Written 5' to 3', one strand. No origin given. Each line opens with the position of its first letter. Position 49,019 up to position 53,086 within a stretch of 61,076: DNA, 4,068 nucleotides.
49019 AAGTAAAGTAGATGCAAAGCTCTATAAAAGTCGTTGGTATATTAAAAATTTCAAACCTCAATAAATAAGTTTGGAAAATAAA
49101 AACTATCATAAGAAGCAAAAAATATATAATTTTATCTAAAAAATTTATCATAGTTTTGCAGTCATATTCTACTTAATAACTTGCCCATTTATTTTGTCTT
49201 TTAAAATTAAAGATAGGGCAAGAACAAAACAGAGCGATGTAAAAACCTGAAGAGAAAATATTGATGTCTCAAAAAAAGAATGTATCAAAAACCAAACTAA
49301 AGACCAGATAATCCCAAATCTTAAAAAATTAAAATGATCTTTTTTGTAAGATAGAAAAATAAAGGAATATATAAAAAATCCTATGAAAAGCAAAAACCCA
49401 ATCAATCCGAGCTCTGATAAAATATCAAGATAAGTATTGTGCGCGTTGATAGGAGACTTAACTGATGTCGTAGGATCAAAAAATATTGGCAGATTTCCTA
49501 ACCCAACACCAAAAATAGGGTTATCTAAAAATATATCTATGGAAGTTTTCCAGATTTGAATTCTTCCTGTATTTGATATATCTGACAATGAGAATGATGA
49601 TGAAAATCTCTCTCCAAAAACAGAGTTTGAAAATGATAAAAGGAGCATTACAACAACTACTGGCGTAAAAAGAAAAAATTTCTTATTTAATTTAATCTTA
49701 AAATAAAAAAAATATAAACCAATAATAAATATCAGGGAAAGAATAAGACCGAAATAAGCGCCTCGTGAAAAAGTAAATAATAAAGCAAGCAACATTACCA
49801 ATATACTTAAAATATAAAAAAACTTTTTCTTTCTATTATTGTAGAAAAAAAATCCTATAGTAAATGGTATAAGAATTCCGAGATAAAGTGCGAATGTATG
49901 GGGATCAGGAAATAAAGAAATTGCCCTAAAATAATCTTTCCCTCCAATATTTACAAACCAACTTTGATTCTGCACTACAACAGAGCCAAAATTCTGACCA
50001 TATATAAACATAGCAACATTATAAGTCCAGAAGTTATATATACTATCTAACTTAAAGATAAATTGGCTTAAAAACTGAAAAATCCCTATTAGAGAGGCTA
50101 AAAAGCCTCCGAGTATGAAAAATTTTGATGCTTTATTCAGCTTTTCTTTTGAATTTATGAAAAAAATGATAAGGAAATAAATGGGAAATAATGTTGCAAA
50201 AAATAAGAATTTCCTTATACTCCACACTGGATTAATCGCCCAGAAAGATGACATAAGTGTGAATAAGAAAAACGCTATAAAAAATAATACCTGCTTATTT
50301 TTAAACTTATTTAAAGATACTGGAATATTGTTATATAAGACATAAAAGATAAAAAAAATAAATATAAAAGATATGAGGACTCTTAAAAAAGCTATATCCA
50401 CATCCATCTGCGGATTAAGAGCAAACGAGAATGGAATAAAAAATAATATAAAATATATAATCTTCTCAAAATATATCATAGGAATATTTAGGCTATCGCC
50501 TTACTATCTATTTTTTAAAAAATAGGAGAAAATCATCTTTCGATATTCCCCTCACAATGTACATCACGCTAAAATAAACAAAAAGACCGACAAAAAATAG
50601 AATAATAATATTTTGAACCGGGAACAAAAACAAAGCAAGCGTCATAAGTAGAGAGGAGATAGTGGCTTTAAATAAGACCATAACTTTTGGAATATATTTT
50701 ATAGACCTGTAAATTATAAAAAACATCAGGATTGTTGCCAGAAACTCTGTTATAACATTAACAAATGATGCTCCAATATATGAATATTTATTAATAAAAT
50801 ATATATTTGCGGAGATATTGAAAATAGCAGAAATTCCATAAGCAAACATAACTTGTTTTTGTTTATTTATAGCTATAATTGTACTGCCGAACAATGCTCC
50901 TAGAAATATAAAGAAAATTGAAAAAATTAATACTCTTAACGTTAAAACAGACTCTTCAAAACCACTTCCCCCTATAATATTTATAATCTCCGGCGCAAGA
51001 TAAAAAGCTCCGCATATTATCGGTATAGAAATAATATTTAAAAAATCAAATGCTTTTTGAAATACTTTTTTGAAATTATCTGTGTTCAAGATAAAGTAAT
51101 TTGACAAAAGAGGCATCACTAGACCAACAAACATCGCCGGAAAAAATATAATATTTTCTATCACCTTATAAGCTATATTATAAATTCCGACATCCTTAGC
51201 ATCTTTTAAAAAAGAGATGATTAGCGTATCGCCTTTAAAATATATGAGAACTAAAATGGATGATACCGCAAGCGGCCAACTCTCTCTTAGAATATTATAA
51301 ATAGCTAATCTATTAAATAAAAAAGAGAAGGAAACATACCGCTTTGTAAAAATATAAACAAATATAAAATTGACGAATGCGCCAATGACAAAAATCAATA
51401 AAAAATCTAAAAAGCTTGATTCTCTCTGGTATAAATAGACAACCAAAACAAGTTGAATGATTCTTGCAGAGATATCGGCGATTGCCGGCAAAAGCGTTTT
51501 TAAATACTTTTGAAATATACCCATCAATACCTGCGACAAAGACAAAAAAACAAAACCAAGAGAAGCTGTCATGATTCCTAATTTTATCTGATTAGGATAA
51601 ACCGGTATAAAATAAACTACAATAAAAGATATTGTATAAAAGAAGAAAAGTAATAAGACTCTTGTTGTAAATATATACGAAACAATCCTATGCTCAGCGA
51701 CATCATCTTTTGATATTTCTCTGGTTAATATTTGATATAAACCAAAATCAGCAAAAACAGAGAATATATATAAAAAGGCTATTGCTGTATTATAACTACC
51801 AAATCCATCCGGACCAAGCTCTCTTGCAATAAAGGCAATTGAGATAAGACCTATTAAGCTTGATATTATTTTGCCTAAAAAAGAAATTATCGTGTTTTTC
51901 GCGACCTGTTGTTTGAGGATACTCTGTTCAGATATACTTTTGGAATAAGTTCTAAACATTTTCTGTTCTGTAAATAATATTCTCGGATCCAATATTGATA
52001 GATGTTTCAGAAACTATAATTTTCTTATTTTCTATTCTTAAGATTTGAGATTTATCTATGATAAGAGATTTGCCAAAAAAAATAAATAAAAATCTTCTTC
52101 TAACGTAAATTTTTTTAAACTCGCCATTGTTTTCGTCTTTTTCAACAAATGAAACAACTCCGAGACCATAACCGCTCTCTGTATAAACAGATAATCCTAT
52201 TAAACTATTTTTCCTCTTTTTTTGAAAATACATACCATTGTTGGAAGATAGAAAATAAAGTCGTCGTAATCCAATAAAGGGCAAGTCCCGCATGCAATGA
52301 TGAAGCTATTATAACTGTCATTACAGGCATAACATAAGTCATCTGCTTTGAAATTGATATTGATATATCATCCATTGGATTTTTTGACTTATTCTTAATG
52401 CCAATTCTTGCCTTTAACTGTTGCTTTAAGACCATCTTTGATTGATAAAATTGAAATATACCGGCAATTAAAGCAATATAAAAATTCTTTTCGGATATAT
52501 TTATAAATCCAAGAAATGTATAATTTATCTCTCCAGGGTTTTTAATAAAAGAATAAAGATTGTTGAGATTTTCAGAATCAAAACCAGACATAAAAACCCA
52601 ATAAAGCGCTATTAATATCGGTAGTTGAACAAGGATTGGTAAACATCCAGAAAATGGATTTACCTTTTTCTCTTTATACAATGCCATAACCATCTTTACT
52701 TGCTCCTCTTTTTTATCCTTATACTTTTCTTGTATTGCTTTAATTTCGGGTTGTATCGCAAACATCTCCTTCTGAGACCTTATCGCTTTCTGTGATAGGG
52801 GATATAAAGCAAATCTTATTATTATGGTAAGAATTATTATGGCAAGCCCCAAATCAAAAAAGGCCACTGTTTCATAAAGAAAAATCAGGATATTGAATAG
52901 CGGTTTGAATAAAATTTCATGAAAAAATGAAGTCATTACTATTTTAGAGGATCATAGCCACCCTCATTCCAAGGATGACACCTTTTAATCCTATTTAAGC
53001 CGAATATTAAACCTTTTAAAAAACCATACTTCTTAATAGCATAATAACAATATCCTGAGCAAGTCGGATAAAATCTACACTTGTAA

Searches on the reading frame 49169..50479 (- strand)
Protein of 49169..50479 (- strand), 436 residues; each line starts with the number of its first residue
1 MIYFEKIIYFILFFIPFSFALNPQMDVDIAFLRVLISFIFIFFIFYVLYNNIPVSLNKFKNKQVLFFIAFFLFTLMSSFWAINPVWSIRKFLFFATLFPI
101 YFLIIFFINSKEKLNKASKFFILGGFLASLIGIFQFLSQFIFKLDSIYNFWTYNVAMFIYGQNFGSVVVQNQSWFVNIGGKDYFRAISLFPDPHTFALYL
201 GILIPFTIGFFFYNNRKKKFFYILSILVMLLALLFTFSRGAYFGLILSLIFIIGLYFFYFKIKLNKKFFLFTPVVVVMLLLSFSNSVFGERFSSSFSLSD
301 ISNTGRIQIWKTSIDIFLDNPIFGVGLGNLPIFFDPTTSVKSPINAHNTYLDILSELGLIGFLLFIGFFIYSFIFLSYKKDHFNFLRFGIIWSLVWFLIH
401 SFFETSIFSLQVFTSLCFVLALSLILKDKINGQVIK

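Call 9: search_protein_families(library=pfam, proteins=[window:49169-50479:-], max_evalue=0.01)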
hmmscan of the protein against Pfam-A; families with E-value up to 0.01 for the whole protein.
window:49169-50479:- (436 aa): 1 family
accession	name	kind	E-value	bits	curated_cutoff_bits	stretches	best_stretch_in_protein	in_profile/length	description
PF04932.20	Wzy_C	-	2e-25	89.8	31.7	1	225-366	2-149/149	O-Antigen ligase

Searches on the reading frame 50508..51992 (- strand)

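Call 9: search_protein_families(library=pfam, proteins=[window:50508-51992:-], max_evalue=0.01)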
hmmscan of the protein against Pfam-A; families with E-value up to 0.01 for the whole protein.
window:50508-51992:- (494 aa): 3 families
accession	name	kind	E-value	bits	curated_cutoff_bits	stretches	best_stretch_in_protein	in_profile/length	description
PF01943.22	Polysacc_synt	-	1.3e-30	107.3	28.2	1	30-299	1-273/274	Polysaccharide biosynthesis protein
PF13440.11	Polysacc_synt_3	-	2.2e-22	80.1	23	1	55-349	2-292/293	Polysaccharide biosynthesis protein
PF01554.23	MatE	-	3.2e-08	33.8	24.9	1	240-396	1-159/161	MatE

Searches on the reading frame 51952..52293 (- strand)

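Call 9: search_protein_families(library=pfam, proteins=[window:51952-52293:-], max_evalue=0.01)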
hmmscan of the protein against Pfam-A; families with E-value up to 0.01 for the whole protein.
window:51952-52293:- (113 aa): 1 family
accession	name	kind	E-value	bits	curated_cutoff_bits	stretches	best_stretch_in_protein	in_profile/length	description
PF05239.21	PRC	-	0.00014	22.2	21.2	1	28-97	6-74/78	PRC-barrel domain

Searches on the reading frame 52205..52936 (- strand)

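Call 9: search_protein_families(library=pfam, proteins=[window:52205-52936:-], max_evalue=0.01)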
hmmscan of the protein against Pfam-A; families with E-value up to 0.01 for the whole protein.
window:52205-52936:- (243 aa): 1 family
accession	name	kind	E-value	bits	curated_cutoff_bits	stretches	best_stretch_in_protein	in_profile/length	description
PF02096.25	60KD_IMP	-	1.5e-52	178.3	35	1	30-236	2-161/163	60Kd inner membrane protein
